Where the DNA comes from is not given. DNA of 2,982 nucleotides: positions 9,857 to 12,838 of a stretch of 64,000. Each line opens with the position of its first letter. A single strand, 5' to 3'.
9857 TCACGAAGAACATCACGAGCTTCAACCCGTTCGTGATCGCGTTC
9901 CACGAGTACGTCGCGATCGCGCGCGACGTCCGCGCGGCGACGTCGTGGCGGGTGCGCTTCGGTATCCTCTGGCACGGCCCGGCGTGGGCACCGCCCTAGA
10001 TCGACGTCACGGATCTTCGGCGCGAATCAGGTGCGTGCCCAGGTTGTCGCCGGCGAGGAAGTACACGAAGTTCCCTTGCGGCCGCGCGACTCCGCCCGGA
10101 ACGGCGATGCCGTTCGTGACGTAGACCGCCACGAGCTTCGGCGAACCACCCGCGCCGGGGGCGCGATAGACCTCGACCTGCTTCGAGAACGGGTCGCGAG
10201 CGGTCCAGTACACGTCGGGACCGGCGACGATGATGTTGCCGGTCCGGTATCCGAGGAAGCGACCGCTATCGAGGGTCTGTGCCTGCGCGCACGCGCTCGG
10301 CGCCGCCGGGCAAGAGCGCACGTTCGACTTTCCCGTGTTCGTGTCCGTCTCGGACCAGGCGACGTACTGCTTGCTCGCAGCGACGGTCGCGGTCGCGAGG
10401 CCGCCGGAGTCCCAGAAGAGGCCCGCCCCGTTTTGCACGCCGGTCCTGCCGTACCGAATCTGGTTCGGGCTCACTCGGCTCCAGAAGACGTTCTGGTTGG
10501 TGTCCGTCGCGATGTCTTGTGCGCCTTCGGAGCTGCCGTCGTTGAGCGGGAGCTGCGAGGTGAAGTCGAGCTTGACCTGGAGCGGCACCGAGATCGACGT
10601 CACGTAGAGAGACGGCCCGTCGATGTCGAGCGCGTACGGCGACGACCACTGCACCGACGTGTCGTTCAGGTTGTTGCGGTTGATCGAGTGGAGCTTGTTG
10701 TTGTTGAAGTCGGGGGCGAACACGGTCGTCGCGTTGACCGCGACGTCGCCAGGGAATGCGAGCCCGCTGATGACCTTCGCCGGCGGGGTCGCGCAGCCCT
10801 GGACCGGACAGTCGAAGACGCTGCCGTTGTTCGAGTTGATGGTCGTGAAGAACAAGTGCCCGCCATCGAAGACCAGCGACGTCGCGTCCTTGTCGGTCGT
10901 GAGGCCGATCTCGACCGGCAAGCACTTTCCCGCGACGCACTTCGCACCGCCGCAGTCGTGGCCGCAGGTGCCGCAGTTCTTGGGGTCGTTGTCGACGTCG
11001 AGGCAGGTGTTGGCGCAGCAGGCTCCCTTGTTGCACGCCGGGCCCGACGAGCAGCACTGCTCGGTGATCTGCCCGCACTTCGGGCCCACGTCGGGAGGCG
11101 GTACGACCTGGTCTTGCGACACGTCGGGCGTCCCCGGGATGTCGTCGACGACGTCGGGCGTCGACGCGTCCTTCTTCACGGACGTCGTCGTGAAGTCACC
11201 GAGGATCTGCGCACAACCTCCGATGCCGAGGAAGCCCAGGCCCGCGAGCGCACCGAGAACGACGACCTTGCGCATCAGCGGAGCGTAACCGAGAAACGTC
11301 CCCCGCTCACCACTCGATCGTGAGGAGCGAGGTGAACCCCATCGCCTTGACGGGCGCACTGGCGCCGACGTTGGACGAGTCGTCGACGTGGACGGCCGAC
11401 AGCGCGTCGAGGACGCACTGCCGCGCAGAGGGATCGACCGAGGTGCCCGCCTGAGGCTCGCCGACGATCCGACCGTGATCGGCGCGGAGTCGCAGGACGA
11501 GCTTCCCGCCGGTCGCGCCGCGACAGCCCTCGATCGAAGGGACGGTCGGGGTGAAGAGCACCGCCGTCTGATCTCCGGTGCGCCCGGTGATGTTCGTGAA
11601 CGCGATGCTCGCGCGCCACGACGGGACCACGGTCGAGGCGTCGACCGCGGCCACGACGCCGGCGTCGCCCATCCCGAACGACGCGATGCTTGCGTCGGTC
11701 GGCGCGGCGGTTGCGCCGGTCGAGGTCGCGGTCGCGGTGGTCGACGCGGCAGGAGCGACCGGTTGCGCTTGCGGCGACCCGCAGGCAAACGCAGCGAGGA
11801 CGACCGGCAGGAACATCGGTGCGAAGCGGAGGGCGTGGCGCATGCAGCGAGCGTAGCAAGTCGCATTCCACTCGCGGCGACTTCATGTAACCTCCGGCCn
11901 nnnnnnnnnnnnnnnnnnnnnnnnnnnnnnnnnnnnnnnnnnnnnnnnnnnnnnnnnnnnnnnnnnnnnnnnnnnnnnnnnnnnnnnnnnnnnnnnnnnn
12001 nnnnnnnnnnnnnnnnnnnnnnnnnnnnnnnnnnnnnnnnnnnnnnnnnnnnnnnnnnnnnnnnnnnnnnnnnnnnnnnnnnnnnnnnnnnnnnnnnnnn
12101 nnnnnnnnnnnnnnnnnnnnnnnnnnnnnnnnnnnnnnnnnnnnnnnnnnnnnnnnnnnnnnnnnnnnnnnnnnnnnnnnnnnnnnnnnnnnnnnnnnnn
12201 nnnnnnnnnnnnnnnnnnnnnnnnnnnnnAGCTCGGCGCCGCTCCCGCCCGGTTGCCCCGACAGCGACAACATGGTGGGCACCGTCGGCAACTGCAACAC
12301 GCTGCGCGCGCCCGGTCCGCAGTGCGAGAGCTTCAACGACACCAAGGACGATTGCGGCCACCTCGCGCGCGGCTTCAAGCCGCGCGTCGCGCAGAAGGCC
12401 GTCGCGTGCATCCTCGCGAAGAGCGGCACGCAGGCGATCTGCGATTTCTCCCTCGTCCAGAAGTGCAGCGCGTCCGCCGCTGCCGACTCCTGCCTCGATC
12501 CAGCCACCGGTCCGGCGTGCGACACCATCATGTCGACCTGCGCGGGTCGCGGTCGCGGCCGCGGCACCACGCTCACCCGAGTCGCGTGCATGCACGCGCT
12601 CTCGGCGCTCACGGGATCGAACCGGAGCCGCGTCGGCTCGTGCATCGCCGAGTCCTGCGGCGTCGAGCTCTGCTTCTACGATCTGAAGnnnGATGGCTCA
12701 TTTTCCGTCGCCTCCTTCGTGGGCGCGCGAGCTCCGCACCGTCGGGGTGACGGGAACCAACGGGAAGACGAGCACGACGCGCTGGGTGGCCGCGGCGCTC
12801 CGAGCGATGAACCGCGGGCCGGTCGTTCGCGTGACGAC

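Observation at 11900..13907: N-terminally truncated MurE-like ligase coupled to a repeat lipoprotein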

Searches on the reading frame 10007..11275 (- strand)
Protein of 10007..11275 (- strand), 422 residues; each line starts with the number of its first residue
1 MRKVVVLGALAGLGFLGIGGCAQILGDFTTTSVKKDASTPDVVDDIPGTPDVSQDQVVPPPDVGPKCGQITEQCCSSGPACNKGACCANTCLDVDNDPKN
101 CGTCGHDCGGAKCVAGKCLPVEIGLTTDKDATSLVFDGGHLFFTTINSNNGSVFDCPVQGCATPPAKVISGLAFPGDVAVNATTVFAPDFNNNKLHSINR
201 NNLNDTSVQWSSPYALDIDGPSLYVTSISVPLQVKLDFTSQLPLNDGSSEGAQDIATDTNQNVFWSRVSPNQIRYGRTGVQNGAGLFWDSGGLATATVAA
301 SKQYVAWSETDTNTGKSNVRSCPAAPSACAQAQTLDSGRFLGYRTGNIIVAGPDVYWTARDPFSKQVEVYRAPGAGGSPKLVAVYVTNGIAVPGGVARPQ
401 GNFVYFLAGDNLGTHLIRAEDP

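Call 57: search_protein_families(library=pfam, proteins=[window:10007-11275:-], max_evalue=0.01)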
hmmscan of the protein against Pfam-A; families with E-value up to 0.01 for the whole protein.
window:10007-11275:- (422 aa): 1 family
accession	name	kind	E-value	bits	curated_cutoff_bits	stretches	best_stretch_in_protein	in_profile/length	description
PF04885.19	Stig1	-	0.00089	20.1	24.1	1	67-121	4-57/85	Stigma-specific STIG1-like protein family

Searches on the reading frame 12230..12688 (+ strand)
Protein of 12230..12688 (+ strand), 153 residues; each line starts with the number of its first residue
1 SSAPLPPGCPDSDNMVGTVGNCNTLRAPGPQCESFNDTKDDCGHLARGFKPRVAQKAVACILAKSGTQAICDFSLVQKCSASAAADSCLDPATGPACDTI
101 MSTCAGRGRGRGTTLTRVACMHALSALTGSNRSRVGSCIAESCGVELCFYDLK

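Call 40: predict_structure(alignment_id=A3)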
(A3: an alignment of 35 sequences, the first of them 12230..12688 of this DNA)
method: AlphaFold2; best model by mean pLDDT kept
length: 153 residues; sequences in the alignment: 35
mean_pLDDT: 89.4   pTM: 0.82
mean pLDDT of the five models: 89.4, 89.1, 89.0, 88.6, 87.6
residues with pLDDT >= 90: 115; 70-90: 24; 50-70: 11; < 50: 3
segments of 3 or more residues with pLDDT < 50: 1-3
pLDDT, mean of each block of 10 residues (from residue 1): 57 86 95 93 96 97 97 94 93 95 80 81 94 94 91 85
secondary structure, 60 per line:
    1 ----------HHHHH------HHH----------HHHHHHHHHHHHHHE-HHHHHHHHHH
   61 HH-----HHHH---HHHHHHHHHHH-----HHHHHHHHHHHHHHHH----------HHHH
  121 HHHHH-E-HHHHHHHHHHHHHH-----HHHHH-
elements in order: H11-15 H35-48 H51-62 H68-71 H75-85 H91-106 H117-125 H129-142 H148-152

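Call 91: search_solved_structures(query=A3, max_evalue=1)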
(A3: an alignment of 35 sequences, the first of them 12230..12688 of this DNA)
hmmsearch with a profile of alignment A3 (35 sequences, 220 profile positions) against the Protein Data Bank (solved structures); distinct sequences matched with E-value up to 1: 0.

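Call 95: fold_search(model_id=the predicted structure, library=pdb)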
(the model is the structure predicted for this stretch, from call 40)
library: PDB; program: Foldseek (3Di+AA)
matches with E <= 10: 6; with E <= 0.001: 0
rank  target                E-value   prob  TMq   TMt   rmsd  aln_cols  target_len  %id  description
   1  4ql6_B                7.8e+00  0.02  0.20  0.10  15.8       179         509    8  Structure of C. trachomatis CT441 (released 2014-11-05)
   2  8fnt_A                8.2e+00  0.02  0.22  0.07  12.0       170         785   12  Structure of RdrA from Escherichia coli RADAR defense system (released 2023-02-01)
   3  9k82_A                9.1e+00  0.04  0.27  0.23  10.3       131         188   11  Cryo-EM structure of designed zinc-induced filament Fiber-n5-Zn1-HEHE-917 (released 2025-10-29)
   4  1fz6_F                9.6e+00  0.01  0.16  0.15  13.5       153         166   10  METHANE MONOOXYGENASE HYDROXYLASE, FORM II SOAKED IN 1 M METHANOL (released 2001-04-27)
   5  9hqb_C                9.6e+00  0.01  0.21  0.12  15.2       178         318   12  1-Epi-Cubenol Synthase from Nonomuraea coxensis (NcECS) in complex with 2,3-DHFPP (released 2025-12-24)
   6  3pnl_B                9.6e+00  0.01  0.17  0.13  14.1       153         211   13  Crystal Structure of E.coli Dha kinase DhaK-DhaL complex (released 2011-01-12)
